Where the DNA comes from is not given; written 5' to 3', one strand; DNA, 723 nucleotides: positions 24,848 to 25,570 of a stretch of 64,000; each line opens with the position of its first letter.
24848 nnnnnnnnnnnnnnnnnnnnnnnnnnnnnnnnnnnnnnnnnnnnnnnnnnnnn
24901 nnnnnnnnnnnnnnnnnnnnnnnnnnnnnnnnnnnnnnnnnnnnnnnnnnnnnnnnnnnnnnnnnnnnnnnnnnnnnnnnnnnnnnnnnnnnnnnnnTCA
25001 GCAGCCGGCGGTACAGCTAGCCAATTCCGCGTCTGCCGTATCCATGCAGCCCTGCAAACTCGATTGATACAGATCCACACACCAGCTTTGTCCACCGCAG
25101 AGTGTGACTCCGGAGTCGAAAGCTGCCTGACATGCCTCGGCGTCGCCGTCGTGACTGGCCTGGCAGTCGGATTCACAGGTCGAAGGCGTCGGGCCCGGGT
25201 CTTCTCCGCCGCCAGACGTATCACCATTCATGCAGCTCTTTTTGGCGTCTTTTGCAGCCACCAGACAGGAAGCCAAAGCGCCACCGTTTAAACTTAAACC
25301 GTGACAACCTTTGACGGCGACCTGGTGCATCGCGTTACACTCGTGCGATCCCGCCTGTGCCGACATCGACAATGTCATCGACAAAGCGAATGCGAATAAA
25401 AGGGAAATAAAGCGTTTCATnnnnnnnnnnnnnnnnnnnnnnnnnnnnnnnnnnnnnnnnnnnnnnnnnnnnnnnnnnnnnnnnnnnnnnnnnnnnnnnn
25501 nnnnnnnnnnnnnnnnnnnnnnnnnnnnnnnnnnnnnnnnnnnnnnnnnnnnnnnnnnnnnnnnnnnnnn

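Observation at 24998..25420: Secreted 12-Cys miniprotein with mirror-symmetric cysteine spacing (predicted disulfide-ladder helical hairpins)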

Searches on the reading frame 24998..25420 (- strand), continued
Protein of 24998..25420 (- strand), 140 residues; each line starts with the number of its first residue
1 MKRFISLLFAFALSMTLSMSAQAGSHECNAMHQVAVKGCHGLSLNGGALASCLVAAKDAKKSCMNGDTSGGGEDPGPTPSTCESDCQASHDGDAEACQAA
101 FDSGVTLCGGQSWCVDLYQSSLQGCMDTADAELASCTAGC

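Call 72: search_protein_families(library=pfam, proteins=[L003:10405-11133:+, L003:11539-13854:+, L003:14401-15006:-, L003:15517-16995:+, L005:9253-12954:-, L005:6995-7561:+, L004:9195-9695:-, L007:8510-9157:+, L006:7496-7873:-, L006:7137-7499:-], max_evalue=0.01)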
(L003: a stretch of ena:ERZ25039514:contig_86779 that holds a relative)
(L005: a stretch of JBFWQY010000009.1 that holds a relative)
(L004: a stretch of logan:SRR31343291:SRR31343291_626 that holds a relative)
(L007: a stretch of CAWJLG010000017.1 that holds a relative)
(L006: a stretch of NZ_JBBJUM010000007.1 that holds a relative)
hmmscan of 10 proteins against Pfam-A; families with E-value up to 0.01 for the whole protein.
L003:10405-11133:+ (242 aa): 1 family
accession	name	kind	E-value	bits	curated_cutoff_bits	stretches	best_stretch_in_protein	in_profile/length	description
PF13180.12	PDZ_2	-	4.4e-06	27.3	27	1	163-217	20-74/80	PDZ domain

L003:11539-13854:+ (771 aa): 3 families
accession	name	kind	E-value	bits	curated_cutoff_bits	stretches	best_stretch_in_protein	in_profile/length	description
PF11949.14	DUF3466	-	6.8e-08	31.9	25.1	1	35-234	317-504/609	Protein of unknown function (DUF3466)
PF17957.7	Big_7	-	0.00024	22.1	24.1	0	668-707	6-44/70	Bacterial Ig domain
PF24461.1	DUF7576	-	0.00035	20.8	27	0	572-595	14-37/60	Family of unknown function (DUF7576)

L003:14401-15006:- (201 aa): 0 families

L003:15517-16995:+ (492 aa): 3 families
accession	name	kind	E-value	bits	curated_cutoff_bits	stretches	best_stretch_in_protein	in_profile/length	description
PF05257.22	CHAP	-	1.2e-07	32.6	26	1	357-456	5-81/81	CHAP domain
PF00877.26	NLPC_P60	-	0.00066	20.1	23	1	411-464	41-92/105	NlpC/P60 family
PF14339.12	DUF4394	-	0.00091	19.1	29.6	0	265-285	45-220/230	Domain of unknown function (DUF4394)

L005:9253-12954:- (1233 aa): 1 family
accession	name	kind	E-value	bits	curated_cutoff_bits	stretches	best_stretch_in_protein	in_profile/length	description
PF03906.20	Phage_T7_tail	-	5.5e-05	23.3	25.2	1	194-256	82-150/157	Phage T7 tail fibre protein, N-terminal domain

L005:6995-7561:+ (188 aa): 1 family
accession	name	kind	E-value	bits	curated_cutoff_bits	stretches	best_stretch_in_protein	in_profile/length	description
PF13505.12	OMP_b-brl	-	0.00094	19.8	28.7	1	25-156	23-155/175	Outer membrane protein beta-barrel domain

L004:9195-9695:- (166 aa): 0 families

L007:8510-9157:+ (215 aa): 1 family
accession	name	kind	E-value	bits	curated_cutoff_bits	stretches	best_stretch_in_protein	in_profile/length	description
PF00582.32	Usp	-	3.8e-25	89.5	24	1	71-212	1-140/141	Universal stress protein family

L006:7496-7873:- (125 aa): 0 families

L006:7137-7499:- (120 aa): 0 families

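Call 77: search_protein_families(library=padloc, alignment_id=A3, max_evalue=1)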
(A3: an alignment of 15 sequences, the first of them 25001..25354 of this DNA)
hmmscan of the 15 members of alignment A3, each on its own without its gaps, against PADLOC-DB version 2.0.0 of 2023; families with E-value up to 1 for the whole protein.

A. member 1, window:25001-25354:- (118 aa): 0 families

B. families by the number of members that match (of 15 scanned): 0 families

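Call 80: predict_structure(alignment_id=A7)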
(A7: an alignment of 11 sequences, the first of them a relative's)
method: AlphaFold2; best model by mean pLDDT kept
length: 139 residues; sequences in the alignment: 11
mean_pLDDT: 78.7   pTM: 0.48
mean pLDDT of the five models: 78.7, 75.5, 73.0, 71.2, 70.7
residues with pLDDT >= 90: 35; 70-90: 72; 50-70: 22; < 50: 10
segments of 3 or more residues with pLDDT < 50: 1-4, 6-8
pLDDT, mean of each block of 10 residues (from residue 1): 47 51 69 86 83 81 81 71 87 87 92 93 94 80
secondary structure, 60 per line:
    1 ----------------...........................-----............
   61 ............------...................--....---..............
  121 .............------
elements in order: H17-43 H49-72 H79-97 H100-103 H107-133

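Call 82: list_cluster_members(proteins=[L006:8001-8399:+, L007:8001-8393:+, P0002, window:25001-25420:-])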
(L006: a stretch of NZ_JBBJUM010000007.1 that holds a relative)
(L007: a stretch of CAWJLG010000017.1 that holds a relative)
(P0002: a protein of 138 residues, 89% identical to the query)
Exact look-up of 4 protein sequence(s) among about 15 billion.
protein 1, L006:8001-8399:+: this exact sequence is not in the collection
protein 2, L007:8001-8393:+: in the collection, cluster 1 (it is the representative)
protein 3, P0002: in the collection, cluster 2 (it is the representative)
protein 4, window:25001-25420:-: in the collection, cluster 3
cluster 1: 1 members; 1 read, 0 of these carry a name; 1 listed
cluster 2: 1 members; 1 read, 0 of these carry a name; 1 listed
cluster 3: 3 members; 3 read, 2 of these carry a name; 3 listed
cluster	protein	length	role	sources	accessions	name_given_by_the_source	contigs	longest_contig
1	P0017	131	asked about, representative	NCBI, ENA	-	-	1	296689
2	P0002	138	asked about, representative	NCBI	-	-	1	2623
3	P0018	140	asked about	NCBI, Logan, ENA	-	-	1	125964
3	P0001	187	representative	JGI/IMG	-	hypothetical protein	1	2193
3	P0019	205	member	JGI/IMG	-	hypothetical protein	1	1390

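Call 83: find_encoding_contigs(protein=window:24998-25420:-, flank=500, max_places=5)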
Protein window:24998-25420:- (140 aa): 3 contigs read that carry it; 1 place shown.
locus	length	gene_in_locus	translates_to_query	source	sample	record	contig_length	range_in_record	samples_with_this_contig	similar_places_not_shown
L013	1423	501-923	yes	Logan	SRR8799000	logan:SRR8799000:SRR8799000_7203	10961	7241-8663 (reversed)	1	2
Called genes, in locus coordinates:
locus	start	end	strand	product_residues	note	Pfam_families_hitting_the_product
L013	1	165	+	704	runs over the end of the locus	-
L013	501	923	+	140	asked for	-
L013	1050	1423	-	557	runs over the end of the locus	PF11737:DUF3300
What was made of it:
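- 24998..25420 (-): Complete CDS of the 140-aa Cys-rich precursor (ATG 25420–25418, stop 25000–24998). Public gene callers called exactly this 140-aa product (calls 82, 83).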

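Call 85: fold_search(model_id=the predicted structure, library=pdb)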
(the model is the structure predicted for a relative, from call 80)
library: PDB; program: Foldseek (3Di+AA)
matches with E <= 10: 143; with E <= 0.001: 0
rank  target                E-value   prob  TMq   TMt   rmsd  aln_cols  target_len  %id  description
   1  3syv_H                1.6e+00  0.14  0.25  0.15  29.1       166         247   10  Crystal structure of mPACSIN 3 F-BAR domain mutant (released 2012-05-16)
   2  7o8a_B                1.7e+00  0.23  0.28  0.28  11.3       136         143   11  diFe-sulerythrin reduced with Na-dithionite (released 2021-12-01)
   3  1vlg_A                1.9e+00  0.13  0.24  0.21  15.5       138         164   13  Crystal structure of Ferritin (TM1128) from Thermotoga maritima at 2.00 A resolution (released 2004-08-17)
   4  7o8a_A                2.1e+00  0.16  0.27  0.26  11.3       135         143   12  diFe-sulerythrin reduced with Na-dithionite (released 2021-12-01)
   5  9onr_A                2.2e+00  0.23  0.30  0.30  11.9       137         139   10  rubrerythrin- E53A E124A (released 2025-06-25)
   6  4di0_B                2.2e+00  0.15  0.25  0.24  10.6       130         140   12  The structure of Rubrerythrin from Burkholderia pseudomallei (released 2012-02-08)
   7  1ryt                  2.2e+00  0.15  0.26  0.20  16.6       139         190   11  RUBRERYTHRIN (released 1997-05-15)
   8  7y6f_C                2.2e+00  0.12  0.25  0.23  16.2       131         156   12  Cryo-EM structure of Apo form of ScBfr (released 2023-07-05)
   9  7ppt_B                2.3e+00  0.21  0.30  0.29  11.5       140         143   11  Structure of diFe-Sulerythrin at 0.26 MGy total absorbed dose (released 2022-06-08)
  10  7o8a_C                2.3e+00  0.20  0.28  0.29  11.4       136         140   12  diFe-sulerythrin reduced with Na-dithionite (released 2021-12-01)
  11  9uhd                  2.3e+00  0.15  0.25  0.18  29.2       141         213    8  Structure of FAM92A BAR domain (released 2025-07-16)
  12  7o91_C                2.4e+00  0.21  0.29  0.28  11.3       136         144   12  diMn-sulerythrin (released 2021-12-01)
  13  7ppv_B                2.4e+00  0.16  0.28  0.28  11.1       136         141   13  Structure of diFe-Sulerythrin at 2.70 MGy total absorbed dose (released 2022-06-08)
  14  7o91_A                2.7e+00  0.18  0.28  0.27  11.4       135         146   12  diMn-sulerythrin (released 2021-12-01)
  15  4di0_A                2.7e+00  0.16  0.30  0.30  11.7       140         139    9  The structure of Rubrerythrin from Burkholderia pseudomallei (released 2012-02-08)
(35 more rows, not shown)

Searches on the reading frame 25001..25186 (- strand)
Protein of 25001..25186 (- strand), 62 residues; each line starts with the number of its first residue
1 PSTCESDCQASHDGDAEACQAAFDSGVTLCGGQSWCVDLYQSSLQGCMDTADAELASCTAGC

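Call 64: find_homologous_proteins(query=A5, max_evalue=10)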
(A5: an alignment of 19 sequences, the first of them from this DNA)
Query A5 (19 sequences): 27 candidates shared short words with the query, none scored E <= 10.
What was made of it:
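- Tried and rejected: A C-module-only profile search returned nothing, not even known members (call 64).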

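Call 65: search_solved_structures(query=A5, max_evalue=10)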
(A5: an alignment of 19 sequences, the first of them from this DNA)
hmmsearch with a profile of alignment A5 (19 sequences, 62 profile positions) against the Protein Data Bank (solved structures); distinct sequences matched with E-value up to 10: 10.
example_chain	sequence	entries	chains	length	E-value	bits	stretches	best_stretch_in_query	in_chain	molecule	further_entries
1dtx_A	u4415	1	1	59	0.062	16.8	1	11-46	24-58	ALPHA-DENDROTOXIN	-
8vc3_A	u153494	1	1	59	0.063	16.8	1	11-46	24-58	Kunitz-type serine protease inhibitor homolog alpha-dendrotoxin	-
1aks_B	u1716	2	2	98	0.65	13.6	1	7-48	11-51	ALPHA TRYPSIN | PORCINE E-TRYPSIN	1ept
2qdi_A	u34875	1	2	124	0.88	13.1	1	6-32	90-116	General odorant-binding protein lush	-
3b7a_A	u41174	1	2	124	3.4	11.3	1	6-30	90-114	General odorant-binding protein lush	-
3b6x_A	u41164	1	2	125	3.4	11.2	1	6-30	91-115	General odorant-binding protein lush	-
3b86_A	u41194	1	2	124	3.7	11.1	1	6-30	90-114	General odorant-binding protein lush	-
3b87_A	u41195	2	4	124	3.8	11.1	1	6-30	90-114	General odorant-binding protein lush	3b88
1ooh_A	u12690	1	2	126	3.9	11.1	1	6-30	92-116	odorant binding protein LUSH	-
1oof_A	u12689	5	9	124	3.9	11.1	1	6-30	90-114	odorant binding protein LUSH | lush | General odorant-binding protein lush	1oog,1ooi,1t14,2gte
